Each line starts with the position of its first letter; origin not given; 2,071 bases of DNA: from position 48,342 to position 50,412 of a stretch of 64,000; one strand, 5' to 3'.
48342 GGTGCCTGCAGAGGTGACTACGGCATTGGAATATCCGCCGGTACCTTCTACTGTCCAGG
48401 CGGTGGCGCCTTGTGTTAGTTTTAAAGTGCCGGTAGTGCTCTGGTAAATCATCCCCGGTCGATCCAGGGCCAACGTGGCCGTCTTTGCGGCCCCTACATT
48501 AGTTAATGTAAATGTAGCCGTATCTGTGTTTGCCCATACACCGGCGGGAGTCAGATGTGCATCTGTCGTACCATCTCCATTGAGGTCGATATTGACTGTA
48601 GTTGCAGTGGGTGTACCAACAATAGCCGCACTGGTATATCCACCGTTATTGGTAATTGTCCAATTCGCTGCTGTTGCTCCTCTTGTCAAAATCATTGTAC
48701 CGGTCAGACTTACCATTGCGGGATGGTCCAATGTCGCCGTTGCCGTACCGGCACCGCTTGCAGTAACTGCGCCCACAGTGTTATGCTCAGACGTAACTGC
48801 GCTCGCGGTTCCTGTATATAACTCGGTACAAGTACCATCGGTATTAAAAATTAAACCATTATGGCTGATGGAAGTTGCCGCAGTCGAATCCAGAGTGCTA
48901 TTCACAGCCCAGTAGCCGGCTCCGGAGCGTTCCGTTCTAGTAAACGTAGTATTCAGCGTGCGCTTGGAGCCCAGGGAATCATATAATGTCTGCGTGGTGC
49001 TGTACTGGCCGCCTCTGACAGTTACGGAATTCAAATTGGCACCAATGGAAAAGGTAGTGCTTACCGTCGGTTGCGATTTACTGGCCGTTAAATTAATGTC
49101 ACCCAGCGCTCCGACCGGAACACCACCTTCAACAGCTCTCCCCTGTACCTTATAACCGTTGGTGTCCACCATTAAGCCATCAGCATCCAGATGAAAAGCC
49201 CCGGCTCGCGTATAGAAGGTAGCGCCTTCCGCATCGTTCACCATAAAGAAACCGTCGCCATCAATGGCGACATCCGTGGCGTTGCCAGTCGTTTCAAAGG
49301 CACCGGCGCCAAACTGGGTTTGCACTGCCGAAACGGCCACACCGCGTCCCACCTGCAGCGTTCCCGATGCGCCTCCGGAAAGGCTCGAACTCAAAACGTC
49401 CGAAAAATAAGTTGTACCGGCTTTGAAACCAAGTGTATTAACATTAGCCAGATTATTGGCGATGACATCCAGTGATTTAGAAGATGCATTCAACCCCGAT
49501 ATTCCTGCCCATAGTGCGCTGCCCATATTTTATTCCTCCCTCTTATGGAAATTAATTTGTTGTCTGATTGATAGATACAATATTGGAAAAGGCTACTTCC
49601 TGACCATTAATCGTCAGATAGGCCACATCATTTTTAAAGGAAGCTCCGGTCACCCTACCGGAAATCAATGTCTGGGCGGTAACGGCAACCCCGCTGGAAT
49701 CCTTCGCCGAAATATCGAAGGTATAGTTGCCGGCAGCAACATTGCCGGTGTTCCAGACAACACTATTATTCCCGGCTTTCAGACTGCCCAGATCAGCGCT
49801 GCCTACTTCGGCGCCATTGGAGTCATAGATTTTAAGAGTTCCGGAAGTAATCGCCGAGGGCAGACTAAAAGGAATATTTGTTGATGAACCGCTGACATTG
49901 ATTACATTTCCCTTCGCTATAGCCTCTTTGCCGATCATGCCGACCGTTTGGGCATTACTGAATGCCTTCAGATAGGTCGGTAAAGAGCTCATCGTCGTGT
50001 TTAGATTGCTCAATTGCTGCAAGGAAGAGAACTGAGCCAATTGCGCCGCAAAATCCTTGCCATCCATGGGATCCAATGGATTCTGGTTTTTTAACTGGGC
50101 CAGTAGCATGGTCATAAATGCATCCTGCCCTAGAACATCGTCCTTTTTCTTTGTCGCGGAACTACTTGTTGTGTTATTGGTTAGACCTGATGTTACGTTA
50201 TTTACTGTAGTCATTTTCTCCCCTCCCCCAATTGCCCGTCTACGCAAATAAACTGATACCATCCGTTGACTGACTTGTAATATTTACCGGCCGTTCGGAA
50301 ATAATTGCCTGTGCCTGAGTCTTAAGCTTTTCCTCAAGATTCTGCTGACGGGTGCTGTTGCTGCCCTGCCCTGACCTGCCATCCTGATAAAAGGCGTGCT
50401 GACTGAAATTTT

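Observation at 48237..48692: The same ~65-aa insertion module occurs in hook (x2), FlgK and FlgL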

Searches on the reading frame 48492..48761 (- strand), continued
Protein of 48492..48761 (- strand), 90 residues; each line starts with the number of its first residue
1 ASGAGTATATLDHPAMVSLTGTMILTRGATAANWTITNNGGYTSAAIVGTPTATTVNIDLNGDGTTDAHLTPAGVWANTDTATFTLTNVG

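Call 51: search_solved_structures(query=A3, max_evalue=10, show_alignments=3)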
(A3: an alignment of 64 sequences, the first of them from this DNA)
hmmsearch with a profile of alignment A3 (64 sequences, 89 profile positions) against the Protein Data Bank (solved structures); distinct sequences matched with E-value up to 10: 8.
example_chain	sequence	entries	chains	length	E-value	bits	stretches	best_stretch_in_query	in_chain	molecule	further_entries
5n40_A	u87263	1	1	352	0.33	14.2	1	50-84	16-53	Putative invasin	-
6qt9_C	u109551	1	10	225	0.41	13.9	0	40-80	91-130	ORF 25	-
6qt9_A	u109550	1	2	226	0.41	13.9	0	40-80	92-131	ORF 25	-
5dhe_A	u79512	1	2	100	0.43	13.8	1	47-74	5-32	Chitinase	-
1dzo_A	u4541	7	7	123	0.76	13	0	18-37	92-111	TYPE IV PILIN | Fimbrial protein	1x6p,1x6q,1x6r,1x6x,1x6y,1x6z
1oqw_A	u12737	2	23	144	1.3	12.3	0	18-37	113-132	Fimbrial protein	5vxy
2py0_A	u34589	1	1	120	1.4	12.2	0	29-70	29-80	Fimbrial protein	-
4iyk_A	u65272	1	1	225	1.9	11.8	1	26-49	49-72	Uncharacterized protein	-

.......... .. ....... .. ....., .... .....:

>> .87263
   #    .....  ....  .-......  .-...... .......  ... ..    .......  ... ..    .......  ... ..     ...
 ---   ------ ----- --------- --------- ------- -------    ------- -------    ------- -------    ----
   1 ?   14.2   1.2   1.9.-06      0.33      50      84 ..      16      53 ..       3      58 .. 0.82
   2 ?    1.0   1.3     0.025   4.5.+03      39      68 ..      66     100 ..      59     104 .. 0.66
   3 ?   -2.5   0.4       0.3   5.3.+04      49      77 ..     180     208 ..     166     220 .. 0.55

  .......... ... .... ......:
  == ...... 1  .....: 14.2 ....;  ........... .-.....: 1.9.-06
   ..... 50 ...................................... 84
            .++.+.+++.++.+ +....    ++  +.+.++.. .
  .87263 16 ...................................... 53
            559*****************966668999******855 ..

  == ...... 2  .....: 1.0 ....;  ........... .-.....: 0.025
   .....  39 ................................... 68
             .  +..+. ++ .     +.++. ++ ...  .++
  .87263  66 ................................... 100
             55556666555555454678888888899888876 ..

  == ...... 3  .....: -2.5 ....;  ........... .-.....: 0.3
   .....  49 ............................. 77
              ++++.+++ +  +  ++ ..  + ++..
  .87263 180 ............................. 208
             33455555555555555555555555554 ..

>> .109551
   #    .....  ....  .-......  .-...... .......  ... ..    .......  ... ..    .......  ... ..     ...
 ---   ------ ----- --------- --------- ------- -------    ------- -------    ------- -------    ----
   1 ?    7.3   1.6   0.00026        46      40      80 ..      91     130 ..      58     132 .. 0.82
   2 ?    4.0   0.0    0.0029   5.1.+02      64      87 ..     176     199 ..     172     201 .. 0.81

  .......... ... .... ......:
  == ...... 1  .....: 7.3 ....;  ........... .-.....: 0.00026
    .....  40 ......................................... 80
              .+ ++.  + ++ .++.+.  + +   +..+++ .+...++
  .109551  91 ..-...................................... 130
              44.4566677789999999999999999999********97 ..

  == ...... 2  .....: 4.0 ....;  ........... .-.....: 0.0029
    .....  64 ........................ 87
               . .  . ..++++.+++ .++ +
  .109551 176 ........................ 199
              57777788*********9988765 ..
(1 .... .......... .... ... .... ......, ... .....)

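Call 56: search_protein_families(library=pfam, alignment_id=A3, max_evalue=10)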
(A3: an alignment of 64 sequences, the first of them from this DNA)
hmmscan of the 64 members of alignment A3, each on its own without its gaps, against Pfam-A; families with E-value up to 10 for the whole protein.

A. member 1, seq(90 aa): 1 family
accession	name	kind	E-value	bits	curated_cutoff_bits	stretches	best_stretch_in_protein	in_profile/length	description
PF17517.7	IgGFc_binding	-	0.011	15.4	25.6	1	31-86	17-68/297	IgGFc binding protein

B. families by the number of members that match (of 64 scanned): 55 families (the first 25 are shown)
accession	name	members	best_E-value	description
PF13205.12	Big_5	3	0.0019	Bacterial Ig-like domain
PF16369.11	GH43_C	3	0.0021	C-terminal lipocalin-like domain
PF21821.3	Dit_like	2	0.0067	Dit-like phage tail protein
PF18099.7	CBM_35_2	2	0.022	Carbohydrate binding module (family 35)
PF12733.13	Cadherin-like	2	0.026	Cadherin-like beta sandwich domain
PF09134.16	Invasin_D3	2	0.033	Invasin, domain 3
PF00114.24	Pilin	2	0.16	Pilin (bacterial filament)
PF17141.9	DUF5114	1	0.0022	Domain of unknown function (DUF5114)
PF06280.18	fn3_5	1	0.0029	Fn3-like domain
PF01547.30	SBP_bac_1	1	0.0073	Bacterial extracellular solute-binding protein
PF20611.3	DUF6801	1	0.0094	Family of unknown function (DUF6801)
PF23623.1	GBD_IRG7_N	1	0.0098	IRG7 N-terminal galactose binding domain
PF17517.7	IgGFc_binding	1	0.011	IgGFc binding protein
PF16371.11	MetallophosN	1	0.014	N terminal of Calcineurin-like phosphoesterase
PF13605.11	DUF4141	1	0.022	Domain of unknown function (DUF4141)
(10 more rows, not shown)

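Call 57: fold_search(model_id=the predicted structure, library=viral)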
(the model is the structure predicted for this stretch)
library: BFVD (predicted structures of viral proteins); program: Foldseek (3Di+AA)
matches with E <= 10: 192; with E <= 0.001: 0
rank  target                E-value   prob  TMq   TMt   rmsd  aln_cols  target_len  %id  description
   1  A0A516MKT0            5.9e-01  0.16  0.28  0.07  10.1        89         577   11  (no name in the UniProt tables at hand)
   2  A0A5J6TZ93            7.0e-01  0.06  0.23  0.19  13.4        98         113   10  (no name in the UniProt tables at hand)
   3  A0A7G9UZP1            7.9e-01  0.07  0.27  0.06  13.8       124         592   10  Glycoside hydrolase [Streptomyces phage TieDye]
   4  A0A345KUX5            9.5e-01  0.16  0.30  0.38  10.5        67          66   10  (no name in the UniProt tables at hand)
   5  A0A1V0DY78            9.5e-01  0.06  0.20  0.24  12.6        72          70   10  Uncharacterized protein [Dinoroseobacter phage vB_DshS-R5C]
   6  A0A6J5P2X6            9.5e-01  0.04  0.20  0.14  11.4       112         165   13  Uncharacterized protein [uncultured Caudovirales phage]
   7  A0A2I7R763            1.3e+00  0.03  0.18  0.16  12.3        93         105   11  (no name in the UniProt tables at hand)
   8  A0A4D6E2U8            1.4e+00  0.09  0.27  0.34  11.2        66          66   11  Uncharacterized protein [Gordonia phage GodonK]
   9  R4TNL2                1.4e+00  0.04  0.20  0.08  13.0        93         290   12  Uncharacterized protein [Haloarcula californiae tailed virus 2]
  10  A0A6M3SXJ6            1.6e+00  0.05  0.27  0.12  13.7       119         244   13  (no name in the UniProt tables at hand)
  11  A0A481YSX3            1.7e+00  0.04  0.22  0.23  10.4        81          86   14  Uncharacterized protein [Marseillevirus LCMAC101]
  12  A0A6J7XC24            1.7e+00  0.01  0.14  0.09  16.9       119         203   13  Uncharacterized protein [uncultured Caudovirales phage]
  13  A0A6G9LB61            1.8e+00  0.03  0.19  0.05  12.2        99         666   14  Tailspike [Salmonella phage bering]
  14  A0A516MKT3            2.2e+00  0.01  0.17  0.14  14.6       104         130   12  (no name in the UniProt tables at hand)
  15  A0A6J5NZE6            2.2e+00  0.01  0.17  0.06  16.1       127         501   16  Pectate lyase superfamily protein [uncultured Caudovirales phage]
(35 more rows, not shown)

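Call 75: list_cluster_members(proteins=[P0156, P0152, P0155, P0195, P0121, P0122, P0125, P0134, P0143, P0151])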
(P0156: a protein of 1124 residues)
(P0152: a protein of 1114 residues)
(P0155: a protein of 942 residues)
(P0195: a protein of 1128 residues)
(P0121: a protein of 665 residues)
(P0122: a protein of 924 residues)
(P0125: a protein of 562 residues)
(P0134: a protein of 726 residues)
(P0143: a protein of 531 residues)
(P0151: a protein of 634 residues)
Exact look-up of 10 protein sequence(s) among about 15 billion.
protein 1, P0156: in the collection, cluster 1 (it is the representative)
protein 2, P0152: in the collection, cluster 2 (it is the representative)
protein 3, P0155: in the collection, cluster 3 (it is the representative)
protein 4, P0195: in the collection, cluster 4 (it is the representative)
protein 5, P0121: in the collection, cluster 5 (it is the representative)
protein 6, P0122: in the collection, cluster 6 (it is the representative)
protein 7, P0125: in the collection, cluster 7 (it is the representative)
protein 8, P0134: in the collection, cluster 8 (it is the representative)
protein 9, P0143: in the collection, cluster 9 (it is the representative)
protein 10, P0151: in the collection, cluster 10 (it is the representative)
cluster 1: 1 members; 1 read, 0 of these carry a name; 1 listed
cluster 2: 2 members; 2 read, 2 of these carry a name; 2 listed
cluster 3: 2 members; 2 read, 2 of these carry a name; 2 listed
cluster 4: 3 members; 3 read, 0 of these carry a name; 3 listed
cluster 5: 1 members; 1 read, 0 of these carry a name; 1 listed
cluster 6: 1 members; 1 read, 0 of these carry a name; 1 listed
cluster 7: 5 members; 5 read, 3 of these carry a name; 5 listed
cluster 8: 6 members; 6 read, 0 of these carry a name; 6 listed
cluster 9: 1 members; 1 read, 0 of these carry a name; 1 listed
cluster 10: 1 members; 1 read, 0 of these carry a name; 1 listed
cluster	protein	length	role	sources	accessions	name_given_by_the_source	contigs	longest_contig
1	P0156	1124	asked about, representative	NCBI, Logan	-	-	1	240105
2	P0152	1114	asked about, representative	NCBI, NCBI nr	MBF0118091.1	MAG: flagellar hook-basal body complex protein [Desulfobacterales bacterium] | flagellar hook-basal body complex protein [Desulfobacterales bacterium]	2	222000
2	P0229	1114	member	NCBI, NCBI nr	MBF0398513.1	MAG: flagellar hook-basal body complex protein [Desulfobacterales bacterium] | flagellar hook-basal body complex protein [Desulfobacterales bacterium]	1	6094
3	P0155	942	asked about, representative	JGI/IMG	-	flagellar hook protein FlgE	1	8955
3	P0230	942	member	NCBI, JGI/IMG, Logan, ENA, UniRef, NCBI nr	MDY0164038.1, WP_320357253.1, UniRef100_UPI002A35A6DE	flagellar hook-basal body complex protein [Desulfobotulus sp.] | flagellar hook protein FlgE | flagellar hook-basal body complex protein n=1 Tax=Desulfobotulus sp. TaxID=1940337 ...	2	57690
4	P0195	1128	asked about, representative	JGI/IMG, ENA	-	-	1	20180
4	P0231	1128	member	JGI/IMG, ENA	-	-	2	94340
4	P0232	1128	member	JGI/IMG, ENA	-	-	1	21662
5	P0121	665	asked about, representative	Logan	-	-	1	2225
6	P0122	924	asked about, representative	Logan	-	-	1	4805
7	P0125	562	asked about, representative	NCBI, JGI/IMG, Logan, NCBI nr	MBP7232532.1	MAG: flagellar hook-associated protein FlgK [Syntrophaceae bacterium] | flagellar hook-associated protein FlgK [Syntrophaceae bacterium]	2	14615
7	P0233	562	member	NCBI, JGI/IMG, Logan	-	flagellar hook-associated protein 1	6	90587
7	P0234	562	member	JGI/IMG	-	flagellar hook-associated protein 1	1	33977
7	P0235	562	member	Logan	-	-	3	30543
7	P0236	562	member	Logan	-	-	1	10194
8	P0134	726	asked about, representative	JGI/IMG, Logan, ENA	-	-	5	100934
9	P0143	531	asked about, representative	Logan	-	-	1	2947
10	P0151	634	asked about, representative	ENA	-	-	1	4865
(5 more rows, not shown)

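Call 81: find_homologous_proteins(query=A3, max_evalue=0.001)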
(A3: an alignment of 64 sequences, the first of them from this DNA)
Query A3 (64 sequences): 4379 candidates shared short words with the query, none scored E <= 0.001.

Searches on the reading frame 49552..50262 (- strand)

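Call 76: search_protein_families(library=ncbifam, proteins=[window:49552-50262:-], max_evalue=0.00001)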
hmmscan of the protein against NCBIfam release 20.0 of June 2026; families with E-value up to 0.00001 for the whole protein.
window:49552-50262:- (236 aa): 11 families
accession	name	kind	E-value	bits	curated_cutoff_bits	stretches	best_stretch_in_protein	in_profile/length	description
NF005176.1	PRK06655.1-1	equivalog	7e-39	133.8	230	1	45-231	2-196/197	flagellar hook assembly protein FlgD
NF009453.0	PRK12813.1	equivalog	2.9e-27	95.7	264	1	22-233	6-221/223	flagellar basal body rod modification protein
NF007197.1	PRK09618.1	equivalog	1.8e-26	92.8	129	1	23-116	4-95/138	flagellar hook assembly protein FlgD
NF009276.0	PRK12633.1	equivalog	5.2e-26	91.8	383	1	17-214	1-209/234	flagellar basal body rod modification protein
NF009452.0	PRK12812.1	equivalog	1e-25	90.6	258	1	22-233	22-252/289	flagellar basal body rod modification protein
NF009277.0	PRK12634.1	equivalog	6.6e-21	75.4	333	1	25-222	10-210/221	flagellar basal body rod modification protein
NF007198.0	PRK09619.1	equivalog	1.6e-20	73.8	267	1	29-229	14-214/218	flagellar hook assembly protein FlgD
NF004670.1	PRK06009.1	equivalog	1.3e-13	51.4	124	1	46-120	3-74/108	flagellar hook assembly protein FlgD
NF008875.0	PRK11911.1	equivalog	2.1e-10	40.8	274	1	27-122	13-102/140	flagellar basal body rod modification protein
NF005278.0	PRK06792.1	equivalog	2.5e-09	37.1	257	1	12-102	19-109/190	flagellar basal body rod modification protein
NF004496.1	PRK05842.1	equivalog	4.2e-07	29.5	250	1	35-93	19-77/271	flagellar hook assembly protein FlgD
